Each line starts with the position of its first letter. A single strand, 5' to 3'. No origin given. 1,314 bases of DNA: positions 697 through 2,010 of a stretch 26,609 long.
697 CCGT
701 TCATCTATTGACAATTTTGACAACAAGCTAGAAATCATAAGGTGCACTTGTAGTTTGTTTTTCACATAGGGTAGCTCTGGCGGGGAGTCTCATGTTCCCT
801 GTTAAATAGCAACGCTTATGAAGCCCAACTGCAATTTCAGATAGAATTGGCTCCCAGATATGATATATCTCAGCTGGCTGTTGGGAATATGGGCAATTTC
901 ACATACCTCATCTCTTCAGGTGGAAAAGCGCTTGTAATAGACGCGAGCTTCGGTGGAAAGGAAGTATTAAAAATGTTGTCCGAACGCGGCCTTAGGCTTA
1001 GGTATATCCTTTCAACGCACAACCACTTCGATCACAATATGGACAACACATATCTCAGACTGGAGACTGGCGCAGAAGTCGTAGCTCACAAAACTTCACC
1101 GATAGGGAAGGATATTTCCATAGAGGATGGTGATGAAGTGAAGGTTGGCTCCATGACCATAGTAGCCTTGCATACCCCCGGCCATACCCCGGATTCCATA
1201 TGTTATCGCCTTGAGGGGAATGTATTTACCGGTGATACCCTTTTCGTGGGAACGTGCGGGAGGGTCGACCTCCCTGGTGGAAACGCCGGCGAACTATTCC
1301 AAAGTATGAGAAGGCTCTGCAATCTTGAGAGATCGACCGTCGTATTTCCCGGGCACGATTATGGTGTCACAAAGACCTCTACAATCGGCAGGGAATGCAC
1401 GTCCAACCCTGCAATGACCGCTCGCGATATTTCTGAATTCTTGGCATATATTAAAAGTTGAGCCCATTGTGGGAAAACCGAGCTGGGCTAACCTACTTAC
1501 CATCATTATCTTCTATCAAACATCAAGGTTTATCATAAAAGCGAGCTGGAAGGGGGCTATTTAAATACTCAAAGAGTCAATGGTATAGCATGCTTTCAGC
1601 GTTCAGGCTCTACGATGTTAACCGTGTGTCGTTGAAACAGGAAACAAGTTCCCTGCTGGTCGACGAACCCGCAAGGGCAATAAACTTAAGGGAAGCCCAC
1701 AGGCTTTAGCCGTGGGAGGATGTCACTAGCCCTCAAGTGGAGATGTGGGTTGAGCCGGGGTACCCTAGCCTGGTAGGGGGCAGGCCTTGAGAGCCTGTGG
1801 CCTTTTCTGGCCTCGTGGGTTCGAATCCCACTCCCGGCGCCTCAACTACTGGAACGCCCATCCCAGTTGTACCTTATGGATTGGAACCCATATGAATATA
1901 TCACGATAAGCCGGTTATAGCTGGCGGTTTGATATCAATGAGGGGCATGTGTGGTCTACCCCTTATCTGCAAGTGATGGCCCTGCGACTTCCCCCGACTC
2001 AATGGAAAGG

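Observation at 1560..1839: Promoter-driven minimal TnpB omega-RNA-like unit fused to the 5' leader of tRNA-Ser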

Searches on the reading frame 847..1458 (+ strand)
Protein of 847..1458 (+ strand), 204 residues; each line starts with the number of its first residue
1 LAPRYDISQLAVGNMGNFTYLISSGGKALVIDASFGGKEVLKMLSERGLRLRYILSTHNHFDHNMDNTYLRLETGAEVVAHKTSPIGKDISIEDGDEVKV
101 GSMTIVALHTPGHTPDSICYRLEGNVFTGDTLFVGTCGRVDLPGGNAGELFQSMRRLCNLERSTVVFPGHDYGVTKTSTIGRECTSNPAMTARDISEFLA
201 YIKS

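Call 68: find_related_loci(query=window:847-1458:+, collection=metagenome_contigs, flank=1500)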
Query window:847-1458:+ (204 aa) in metagenome_contigs; peptide patterns used: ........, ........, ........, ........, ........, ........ (x = any residue, [..] = any of these).
357 stretches matched a pattern; 123 encode a relative of the query (tblastn E <= 1e-3); the best 80 are kept; 80 distinct loci.
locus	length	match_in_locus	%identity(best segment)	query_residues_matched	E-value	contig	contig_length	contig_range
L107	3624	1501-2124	43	6-190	8e-49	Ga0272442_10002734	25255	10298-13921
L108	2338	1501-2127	39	6-191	8e-46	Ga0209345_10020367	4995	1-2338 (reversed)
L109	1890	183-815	39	6-193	6e-44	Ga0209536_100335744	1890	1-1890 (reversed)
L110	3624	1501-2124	40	6-190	8e-42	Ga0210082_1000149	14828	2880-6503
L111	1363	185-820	38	6-195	7e-41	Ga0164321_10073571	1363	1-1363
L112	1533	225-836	36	1-204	1e-37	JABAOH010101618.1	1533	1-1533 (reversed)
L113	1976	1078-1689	36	1-204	2e-37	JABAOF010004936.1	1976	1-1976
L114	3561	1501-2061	39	9-190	2e-33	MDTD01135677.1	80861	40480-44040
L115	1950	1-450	40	60-188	2e-29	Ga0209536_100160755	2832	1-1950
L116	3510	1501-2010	35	19-187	2e-24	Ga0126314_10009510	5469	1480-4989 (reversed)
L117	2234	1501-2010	35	19-187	2e-24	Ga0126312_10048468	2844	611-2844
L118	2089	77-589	38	19-187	3e-24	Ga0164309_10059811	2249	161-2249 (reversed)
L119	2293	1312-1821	38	19-187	3e-24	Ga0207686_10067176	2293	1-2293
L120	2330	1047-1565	37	19-187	6e-24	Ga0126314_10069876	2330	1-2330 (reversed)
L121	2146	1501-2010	36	19-187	5e-23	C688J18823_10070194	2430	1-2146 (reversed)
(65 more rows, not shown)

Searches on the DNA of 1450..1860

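Call 32: search_rna_families(source=window, start=1450, end=1860, threshold=evalue, max_evalue=10)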
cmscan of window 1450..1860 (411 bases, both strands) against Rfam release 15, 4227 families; matches with E-value up to 10: 5.
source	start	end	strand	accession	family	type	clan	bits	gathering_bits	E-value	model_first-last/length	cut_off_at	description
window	1754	1839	+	RF00005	tRNA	Gene; tRNA;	CL00001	53.9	29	5.3e-11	1-71/71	no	tRNA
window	1744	1860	+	RF02223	sX4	Gene; sRNA;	-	20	70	0.039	1-151/167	3'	Proteobacterial sRNA sX4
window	1776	1843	-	RF01972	H19_1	Gene; lncRNA;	-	19.6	50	4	1-71/71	no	H19 conserved region 1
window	1802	1836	-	RF04351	Plastid-psbl-rps4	Cis-reg;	-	18.7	68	0.22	1-53/53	no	Plastid-psbl-rps4 3UTR RNA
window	1774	1847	+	RF04325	Pestivirus-3UTR-SLIII-scrofae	Gene; sRNA;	CL00151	15.2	85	3.2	1-66/66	no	Pestivirus 3' UTR SLIII P. scrofae Atypical porcine pestivirus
